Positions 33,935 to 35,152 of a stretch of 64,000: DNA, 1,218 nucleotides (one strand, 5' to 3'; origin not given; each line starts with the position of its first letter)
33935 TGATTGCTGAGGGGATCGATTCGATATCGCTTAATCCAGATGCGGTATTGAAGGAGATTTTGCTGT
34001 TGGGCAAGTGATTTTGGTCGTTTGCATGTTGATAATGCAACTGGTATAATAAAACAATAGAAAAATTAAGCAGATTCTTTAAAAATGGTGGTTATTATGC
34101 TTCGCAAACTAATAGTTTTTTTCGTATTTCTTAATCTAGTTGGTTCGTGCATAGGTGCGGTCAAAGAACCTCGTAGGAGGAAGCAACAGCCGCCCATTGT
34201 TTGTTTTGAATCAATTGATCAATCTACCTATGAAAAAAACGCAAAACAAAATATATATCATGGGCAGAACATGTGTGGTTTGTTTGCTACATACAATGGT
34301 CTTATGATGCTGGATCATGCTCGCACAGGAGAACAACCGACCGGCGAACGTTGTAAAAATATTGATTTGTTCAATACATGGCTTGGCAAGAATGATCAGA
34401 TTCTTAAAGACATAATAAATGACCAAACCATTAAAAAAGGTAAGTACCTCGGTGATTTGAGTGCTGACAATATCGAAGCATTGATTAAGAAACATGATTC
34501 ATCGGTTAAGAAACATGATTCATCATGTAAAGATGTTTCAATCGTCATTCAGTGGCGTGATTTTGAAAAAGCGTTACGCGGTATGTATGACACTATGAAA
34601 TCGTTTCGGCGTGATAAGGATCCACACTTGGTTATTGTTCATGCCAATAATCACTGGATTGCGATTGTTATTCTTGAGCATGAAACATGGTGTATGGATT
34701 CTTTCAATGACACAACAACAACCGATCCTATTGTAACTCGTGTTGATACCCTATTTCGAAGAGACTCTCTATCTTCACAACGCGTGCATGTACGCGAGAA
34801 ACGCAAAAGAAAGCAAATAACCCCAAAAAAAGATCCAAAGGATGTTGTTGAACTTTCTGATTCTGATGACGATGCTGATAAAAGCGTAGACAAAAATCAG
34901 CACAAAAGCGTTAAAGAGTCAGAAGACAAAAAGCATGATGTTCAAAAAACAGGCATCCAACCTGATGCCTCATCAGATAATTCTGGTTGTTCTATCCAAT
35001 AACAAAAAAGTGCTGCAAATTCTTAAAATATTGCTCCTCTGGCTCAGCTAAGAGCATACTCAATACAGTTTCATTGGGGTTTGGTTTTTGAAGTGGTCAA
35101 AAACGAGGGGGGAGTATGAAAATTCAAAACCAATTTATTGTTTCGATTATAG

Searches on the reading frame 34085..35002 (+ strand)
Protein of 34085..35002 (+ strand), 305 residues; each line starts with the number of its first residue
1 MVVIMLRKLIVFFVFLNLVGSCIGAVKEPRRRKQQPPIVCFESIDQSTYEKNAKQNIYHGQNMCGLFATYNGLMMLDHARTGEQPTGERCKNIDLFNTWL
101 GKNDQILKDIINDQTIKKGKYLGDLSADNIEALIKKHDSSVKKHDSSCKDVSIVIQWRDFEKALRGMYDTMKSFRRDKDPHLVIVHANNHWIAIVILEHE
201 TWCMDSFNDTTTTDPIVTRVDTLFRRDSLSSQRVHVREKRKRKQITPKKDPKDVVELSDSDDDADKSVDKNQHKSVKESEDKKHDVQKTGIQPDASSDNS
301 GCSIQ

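Call 23: search_protein_families(library=pfam, proteins=[window:34085-35002:+], max_evalue=0.1)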
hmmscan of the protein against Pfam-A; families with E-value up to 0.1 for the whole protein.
window:34085-35002:+ (305 aa): 0 families

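Call 68: search_solved_structures(query=window:34085-34999:+, max_evalue=10, show_alignments=2)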
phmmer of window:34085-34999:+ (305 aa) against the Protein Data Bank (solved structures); distinct sequences matched with E-value up to 10: 0.
